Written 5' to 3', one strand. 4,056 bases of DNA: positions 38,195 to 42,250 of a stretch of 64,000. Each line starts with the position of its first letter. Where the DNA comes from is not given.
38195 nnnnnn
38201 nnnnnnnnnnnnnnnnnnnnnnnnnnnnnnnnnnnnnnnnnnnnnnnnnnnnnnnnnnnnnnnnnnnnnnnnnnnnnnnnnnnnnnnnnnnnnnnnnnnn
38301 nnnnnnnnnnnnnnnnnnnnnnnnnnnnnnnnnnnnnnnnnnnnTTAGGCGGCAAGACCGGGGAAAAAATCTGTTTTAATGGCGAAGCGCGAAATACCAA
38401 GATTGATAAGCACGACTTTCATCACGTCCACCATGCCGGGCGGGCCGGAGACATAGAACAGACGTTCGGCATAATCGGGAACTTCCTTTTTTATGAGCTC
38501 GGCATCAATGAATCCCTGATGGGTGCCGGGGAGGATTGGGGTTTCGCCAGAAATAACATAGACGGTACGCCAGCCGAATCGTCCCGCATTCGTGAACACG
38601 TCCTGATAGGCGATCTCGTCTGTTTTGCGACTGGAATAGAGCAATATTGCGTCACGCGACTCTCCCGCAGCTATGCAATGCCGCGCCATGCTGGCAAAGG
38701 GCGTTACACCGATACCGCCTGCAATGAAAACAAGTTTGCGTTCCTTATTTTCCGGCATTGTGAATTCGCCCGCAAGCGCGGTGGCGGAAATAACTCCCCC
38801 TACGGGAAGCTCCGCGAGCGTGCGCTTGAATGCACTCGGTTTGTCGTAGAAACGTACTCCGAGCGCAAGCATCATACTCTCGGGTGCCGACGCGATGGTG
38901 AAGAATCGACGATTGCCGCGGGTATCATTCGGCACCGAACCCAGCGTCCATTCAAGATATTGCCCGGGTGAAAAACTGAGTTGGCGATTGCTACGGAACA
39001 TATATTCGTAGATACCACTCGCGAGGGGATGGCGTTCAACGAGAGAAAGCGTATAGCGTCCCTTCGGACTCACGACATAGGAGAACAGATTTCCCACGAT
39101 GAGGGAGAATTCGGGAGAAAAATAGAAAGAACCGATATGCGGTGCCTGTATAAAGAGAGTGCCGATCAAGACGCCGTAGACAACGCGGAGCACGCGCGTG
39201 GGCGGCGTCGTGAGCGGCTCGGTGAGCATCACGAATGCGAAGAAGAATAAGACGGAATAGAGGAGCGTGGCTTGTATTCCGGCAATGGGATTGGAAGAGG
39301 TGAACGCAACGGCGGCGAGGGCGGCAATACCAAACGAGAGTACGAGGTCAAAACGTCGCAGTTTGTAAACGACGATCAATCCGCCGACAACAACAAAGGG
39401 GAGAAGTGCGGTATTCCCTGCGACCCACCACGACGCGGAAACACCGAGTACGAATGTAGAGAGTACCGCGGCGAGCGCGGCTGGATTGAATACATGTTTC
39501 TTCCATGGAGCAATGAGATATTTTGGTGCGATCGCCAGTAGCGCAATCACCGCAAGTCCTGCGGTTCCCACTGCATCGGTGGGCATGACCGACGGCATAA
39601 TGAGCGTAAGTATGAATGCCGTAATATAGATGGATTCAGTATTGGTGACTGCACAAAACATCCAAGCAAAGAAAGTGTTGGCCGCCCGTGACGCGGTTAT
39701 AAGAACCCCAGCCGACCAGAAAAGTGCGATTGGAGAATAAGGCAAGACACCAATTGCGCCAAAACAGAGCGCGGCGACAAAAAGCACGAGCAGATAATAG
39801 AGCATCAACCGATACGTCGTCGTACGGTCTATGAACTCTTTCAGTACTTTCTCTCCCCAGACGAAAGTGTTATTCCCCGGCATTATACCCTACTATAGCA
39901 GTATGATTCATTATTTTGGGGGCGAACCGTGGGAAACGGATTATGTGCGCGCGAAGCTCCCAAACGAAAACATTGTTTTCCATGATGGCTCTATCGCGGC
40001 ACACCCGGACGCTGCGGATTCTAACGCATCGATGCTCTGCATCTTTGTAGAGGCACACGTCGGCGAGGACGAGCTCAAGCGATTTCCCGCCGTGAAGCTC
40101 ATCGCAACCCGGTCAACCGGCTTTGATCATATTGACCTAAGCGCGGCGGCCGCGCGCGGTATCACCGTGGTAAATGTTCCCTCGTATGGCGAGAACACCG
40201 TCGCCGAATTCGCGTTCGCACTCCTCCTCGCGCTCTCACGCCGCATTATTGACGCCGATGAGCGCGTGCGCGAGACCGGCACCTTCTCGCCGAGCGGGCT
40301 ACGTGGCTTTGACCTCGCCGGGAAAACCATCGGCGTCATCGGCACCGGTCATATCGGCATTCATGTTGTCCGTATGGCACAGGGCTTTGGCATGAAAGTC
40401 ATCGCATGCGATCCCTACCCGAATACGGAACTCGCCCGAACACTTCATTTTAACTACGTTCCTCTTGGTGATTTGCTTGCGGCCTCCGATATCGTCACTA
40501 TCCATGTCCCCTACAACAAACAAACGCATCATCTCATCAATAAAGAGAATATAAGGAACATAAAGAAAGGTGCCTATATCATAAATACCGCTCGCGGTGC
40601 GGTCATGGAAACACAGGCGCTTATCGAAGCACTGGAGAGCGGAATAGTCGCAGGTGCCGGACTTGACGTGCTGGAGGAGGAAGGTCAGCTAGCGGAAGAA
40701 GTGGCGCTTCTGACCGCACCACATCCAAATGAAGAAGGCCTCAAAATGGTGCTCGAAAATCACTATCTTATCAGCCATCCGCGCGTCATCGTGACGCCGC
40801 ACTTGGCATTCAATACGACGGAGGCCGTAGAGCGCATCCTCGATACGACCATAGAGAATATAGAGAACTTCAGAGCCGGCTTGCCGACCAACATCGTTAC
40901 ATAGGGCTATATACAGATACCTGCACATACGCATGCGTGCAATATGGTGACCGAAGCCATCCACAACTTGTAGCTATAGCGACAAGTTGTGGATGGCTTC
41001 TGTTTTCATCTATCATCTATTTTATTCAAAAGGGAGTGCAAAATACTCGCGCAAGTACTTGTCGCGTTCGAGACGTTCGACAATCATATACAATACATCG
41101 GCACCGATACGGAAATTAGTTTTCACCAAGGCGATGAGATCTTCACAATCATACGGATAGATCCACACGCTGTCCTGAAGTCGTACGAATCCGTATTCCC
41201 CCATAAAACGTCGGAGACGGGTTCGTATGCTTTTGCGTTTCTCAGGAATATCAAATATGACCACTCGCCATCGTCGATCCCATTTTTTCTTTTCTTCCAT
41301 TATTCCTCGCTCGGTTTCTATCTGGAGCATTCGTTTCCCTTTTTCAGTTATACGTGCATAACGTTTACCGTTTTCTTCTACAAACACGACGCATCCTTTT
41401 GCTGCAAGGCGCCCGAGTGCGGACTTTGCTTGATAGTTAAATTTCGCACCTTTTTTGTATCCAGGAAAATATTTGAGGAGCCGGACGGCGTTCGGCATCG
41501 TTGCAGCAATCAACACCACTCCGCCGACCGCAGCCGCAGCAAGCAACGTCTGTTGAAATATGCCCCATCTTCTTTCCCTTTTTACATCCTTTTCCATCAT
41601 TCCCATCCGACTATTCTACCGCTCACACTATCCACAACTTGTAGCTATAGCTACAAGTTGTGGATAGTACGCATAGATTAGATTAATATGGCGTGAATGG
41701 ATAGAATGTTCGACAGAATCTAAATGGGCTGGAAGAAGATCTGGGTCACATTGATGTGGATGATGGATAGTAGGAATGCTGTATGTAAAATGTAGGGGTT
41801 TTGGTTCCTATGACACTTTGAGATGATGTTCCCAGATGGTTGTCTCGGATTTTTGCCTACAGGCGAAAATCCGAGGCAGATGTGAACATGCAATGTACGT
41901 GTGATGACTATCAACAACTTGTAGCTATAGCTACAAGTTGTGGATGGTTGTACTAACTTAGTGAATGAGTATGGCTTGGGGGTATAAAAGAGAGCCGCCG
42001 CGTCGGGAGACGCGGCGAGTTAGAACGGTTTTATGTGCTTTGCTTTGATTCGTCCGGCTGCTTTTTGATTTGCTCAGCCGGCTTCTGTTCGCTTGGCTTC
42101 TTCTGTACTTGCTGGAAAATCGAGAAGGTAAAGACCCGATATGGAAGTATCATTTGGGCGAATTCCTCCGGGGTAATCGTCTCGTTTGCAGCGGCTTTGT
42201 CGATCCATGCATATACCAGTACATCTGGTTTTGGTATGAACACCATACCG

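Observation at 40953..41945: Three copies of a 36-48-bp near-perfect palindrome bracketing a PaaX-like regulator gene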

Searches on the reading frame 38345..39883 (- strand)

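Call 6: search_protein_families(library=pfam, proteins=[window:38345-39883:-], max_evalue=0.01)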
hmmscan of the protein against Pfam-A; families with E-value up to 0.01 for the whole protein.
window:38345-39883:- (512 aa): 3 families
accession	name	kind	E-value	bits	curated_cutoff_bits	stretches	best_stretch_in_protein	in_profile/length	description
PF00175.26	NAD_binding_1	-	4.7e-11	43.8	22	1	386-487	1-106/109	Oxidoreductase NAD-binding domain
PF03116.20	NQR2_RnfD_RnfE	-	6.4e-05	22.9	27.7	1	160-270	175-285/296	NQR2, RnfD, RnfE family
PF08030.17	NAD_binding_6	-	0.00043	20.8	22.2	1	383-408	3-28/156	Ferric reductase NAD binding domain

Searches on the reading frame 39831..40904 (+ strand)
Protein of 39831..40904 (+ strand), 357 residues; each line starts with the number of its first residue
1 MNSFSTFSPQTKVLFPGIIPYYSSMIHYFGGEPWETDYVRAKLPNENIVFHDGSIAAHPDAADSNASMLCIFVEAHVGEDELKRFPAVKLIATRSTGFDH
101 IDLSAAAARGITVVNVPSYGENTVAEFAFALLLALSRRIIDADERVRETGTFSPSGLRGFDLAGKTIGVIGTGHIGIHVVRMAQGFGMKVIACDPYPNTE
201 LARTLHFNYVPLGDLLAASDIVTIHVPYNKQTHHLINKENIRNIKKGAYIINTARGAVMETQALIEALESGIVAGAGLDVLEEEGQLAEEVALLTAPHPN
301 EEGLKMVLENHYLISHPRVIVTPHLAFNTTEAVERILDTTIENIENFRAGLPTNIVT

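Call 6: search_protein_families(library=pfam, proteins=[window:39831-40904:+], max_evalue=0.01)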
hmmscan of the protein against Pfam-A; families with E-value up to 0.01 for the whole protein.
window:39831-40904:+ (357 aa): 8 families
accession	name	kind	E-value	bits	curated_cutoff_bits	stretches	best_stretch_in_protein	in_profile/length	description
PF02826.25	2-Hacid_dh_C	-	1.3e-57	194.5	25.1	1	129-326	1-178/178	D-isomer specific 2-hydroxyacid dehydrogenase, NAD binding domain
PF00389.36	2-Hacid_dh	-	1.4e-26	93.2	24.6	1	47-356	21-133/134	D-isomer specific 2-hydroxyacid dehydrogenase, catalytic domain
PF03446.21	NAD_binding_2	-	1.9e-05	25.2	21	1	166-270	1-109/161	NAD binding domain of 6-phosphogluconate dehydrogenase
PF01262.27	AlaDh_PNT_C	-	0.00018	21.5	23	1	166-260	30-137/214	Alanine dehydrogenase/PNT, C-terminal domain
PF13478.12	XdhC_C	-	0.00038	21.4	29.7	1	169-269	3-66/125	XdhC Rossmann domain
PF10686.14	YAcAr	-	0.00061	20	28.2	0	82-117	25-60/66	YspA, cpYpsA-related SLOG family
PF07991.19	KARI_N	-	0.0018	18.3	20.6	1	162-251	2-92/165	Acetohydroxy acid isomeroreductase, NADPH-binding domain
PF22660.2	RS_preATP-grasp-like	-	0.0083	16.9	27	0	165-200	2-37/98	Ribonucleotide synthetase preATP-grasp domain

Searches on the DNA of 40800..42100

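Call 44: search_rna_families(source=window, start=40800, end=42100, threshold=evalue, max_evalue=1)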
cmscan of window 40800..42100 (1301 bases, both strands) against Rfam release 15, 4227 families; matches with E-value up to 1: 13.
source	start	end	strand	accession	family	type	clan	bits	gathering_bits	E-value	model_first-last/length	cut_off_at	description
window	40950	41071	-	RF04342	Plastid-psbA-1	Cis-reg;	CL00153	28.9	54.3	0.26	1-114/114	no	Plastid-psbA-1 3UTR RNA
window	41827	41888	+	RF03578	mir-3910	Gene; miRNA;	-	25.7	95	0.02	1-82/82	no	mir-3910 microRNA precursor family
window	41626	41669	-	RF03872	MIR6426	Gene; miRNA;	-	24.7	96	0.038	1-84/84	no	MIR6426 microRNA precursor family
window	41892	41960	+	RF03637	mir-5879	Gene; miRNA;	-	24.6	97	0.014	1-76/76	no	mir-5879 microRNA precursor family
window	41615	41677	-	RF03335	MIR2950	Gene; miRNA;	-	22.5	76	0.073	1-108/108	no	MIR2950 microRNA precursor family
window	40942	41013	+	RF03751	mir-7445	Gene; miRNA;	-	22.5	79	0.49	1-60/60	no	mir-7445 microRNA precursor family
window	40951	41002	+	RF04176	mir-3149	Gene; miRNA;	-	21.1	100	0.54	1-83/83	no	mir-3149 microRNA precursor family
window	40951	41002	-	RF04176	mir-3149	Gene; miRNA;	-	21.1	100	0.55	1-83/83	no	mir-3149 microRNA precursor family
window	41906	41949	+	RF04082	mir-54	Gene; miRNA;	-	20.2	70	0.55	1-88/88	no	mir-54 microRNA precursor family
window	40944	41009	+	RF00131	mir-30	Gene; miRNA;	-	20.1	50.2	0.21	1-77/77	no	mir-30 microRNA precursor family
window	41827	41888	-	RF03578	mir-3910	Gene; miRNA;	-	19.5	95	0.9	1-82/82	no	mir-3910 microRNA precursor family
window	41911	41944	-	RF03637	mir-5879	Gene; miRNA;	-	19.2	97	0.56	22-55/76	no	mir-5879 microRNA precursor family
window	41756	41785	+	RF01134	sR30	Gene; snRNA; snoRNA; CD-box;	-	19.1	38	0.043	1-57/57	no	Small nucleolar RNA sR30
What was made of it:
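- No Rfam family reaches its threshold (call 44).
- Tried and rejected: Rfam gave nothing near any gathering score, only generic hairpin hits (call 44).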
